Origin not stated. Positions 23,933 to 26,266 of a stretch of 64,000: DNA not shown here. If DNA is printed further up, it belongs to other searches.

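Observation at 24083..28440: NuoE-like / NuoF-like / (HydA-N-terminal + GltD)-like operon: candidate Stn/Nfn-type electron-bifurcating transhydrogenase, expressed from an AT-rich island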

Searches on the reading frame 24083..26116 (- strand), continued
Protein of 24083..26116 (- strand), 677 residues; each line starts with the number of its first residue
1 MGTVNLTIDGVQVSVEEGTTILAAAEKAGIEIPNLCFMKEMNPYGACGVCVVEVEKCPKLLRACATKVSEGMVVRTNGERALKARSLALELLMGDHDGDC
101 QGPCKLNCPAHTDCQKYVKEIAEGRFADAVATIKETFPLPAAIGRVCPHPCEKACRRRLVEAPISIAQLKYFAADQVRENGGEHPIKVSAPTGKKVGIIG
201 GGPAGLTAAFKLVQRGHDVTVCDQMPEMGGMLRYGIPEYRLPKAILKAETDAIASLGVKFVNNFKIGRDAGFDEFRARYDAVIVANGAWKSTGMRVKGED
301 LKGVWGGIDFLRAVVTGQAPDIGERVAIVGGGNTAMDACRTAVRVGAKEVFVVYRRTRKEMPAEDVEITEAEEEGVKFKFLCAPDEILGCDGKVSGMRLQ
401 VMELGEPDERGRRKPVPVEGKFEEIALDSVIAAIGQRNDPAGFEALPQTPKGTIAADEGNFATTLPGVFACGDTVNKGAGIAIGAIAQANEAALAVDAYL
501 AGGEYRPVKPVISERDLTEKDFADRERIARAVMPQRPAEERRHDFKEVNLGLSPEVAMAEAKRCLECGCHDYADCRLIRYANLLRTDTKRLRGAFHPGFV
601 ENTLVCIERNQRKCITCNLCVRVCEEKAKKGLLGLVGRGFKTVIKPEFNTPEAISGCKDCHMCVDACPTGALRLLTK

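Call 6: search_solved_structures(query=window:24083-26116:-, max_evalue=0.00001, show_alignments=2)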
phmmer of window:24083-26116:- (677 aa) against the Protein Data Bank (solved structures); distinct sequences matched with E-value up to 0.00001: 102 (the best 60 are shown).
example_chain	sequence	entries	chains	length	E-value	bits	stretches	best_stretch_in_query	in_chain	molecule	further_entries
9bov_A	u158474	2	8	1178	8.9e-224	748.2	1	3-671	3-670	Molybdopterin oxidoreductase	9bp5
8oh5_C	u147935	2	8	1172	1.7e-201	674.6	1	2-672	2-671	Formate dehydrogenase-O, major subunit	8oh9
9n5u_A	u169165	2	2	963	1.5e-154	519.5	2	4-512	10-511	NfnA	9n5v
5jca_L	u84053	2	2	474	1e-90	308.5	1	102-501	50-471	NADH-dependent Ferredoxin:NADP Oxidoreductase (NfnI) subunit alpha | NADH-dependent Ferredoxin:NADP Oxidoreductase subunit alpha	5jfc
4ylf_B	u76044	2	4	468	1.2e-82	281.8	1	103-507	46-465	Dihydropyrimidine dehydrogenase subunit A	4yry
5vj7_A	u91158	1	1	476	6.4e-78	266.2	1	102-501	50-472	Oxidoreductase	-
6s6s_G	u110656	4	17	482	3.6e-71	243.9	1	104-508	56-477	Glutamate synthase [NADPH] small chain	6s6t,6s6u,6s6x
2vdc_G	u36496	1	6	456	7.9e-68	232.8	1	100-508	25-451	GLUTAMATE SYNTHASE [NADPH] SMALL CHAIN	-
7mfm_I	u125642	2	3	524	9.1e-49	169.8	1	107-507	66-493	Glutamate synthase (NADPH) small chain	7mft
8a6t_A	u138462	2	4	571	1.6e-37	132.6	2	2-121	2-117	Electron bifurcating hydrogenase subunit HydA1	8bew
7q4v_A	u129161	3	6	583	8.6e-31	110.4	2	4-109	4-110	Iron hydrogenase HydA1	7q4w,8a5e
7p5h_A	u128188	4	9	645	5.4e-27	97.9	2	6-120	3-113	Fe-hydrogenase, subunit alpha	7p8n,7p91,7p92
7m31_A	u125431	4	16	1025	2.7e-26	95.6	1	101-500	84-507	Dihydropyrimidine dehydrogenase [NADP(+)]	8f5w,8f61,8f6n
1h7x_A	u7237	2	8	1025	2.7e-26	95.6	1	101-500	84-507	DIHYDROPYRIMIDINE DEHYDROGENASE | Dihydropyrimidine dehydrogenase [NADP(+)]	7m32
1gt8_A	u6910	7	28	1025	2.8e-26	95.5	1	101-500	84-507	DIHYDROPYRIMIDINE DEHYDROGENASE | Dihydropyrimidine dehydrogenase [NADP(+)]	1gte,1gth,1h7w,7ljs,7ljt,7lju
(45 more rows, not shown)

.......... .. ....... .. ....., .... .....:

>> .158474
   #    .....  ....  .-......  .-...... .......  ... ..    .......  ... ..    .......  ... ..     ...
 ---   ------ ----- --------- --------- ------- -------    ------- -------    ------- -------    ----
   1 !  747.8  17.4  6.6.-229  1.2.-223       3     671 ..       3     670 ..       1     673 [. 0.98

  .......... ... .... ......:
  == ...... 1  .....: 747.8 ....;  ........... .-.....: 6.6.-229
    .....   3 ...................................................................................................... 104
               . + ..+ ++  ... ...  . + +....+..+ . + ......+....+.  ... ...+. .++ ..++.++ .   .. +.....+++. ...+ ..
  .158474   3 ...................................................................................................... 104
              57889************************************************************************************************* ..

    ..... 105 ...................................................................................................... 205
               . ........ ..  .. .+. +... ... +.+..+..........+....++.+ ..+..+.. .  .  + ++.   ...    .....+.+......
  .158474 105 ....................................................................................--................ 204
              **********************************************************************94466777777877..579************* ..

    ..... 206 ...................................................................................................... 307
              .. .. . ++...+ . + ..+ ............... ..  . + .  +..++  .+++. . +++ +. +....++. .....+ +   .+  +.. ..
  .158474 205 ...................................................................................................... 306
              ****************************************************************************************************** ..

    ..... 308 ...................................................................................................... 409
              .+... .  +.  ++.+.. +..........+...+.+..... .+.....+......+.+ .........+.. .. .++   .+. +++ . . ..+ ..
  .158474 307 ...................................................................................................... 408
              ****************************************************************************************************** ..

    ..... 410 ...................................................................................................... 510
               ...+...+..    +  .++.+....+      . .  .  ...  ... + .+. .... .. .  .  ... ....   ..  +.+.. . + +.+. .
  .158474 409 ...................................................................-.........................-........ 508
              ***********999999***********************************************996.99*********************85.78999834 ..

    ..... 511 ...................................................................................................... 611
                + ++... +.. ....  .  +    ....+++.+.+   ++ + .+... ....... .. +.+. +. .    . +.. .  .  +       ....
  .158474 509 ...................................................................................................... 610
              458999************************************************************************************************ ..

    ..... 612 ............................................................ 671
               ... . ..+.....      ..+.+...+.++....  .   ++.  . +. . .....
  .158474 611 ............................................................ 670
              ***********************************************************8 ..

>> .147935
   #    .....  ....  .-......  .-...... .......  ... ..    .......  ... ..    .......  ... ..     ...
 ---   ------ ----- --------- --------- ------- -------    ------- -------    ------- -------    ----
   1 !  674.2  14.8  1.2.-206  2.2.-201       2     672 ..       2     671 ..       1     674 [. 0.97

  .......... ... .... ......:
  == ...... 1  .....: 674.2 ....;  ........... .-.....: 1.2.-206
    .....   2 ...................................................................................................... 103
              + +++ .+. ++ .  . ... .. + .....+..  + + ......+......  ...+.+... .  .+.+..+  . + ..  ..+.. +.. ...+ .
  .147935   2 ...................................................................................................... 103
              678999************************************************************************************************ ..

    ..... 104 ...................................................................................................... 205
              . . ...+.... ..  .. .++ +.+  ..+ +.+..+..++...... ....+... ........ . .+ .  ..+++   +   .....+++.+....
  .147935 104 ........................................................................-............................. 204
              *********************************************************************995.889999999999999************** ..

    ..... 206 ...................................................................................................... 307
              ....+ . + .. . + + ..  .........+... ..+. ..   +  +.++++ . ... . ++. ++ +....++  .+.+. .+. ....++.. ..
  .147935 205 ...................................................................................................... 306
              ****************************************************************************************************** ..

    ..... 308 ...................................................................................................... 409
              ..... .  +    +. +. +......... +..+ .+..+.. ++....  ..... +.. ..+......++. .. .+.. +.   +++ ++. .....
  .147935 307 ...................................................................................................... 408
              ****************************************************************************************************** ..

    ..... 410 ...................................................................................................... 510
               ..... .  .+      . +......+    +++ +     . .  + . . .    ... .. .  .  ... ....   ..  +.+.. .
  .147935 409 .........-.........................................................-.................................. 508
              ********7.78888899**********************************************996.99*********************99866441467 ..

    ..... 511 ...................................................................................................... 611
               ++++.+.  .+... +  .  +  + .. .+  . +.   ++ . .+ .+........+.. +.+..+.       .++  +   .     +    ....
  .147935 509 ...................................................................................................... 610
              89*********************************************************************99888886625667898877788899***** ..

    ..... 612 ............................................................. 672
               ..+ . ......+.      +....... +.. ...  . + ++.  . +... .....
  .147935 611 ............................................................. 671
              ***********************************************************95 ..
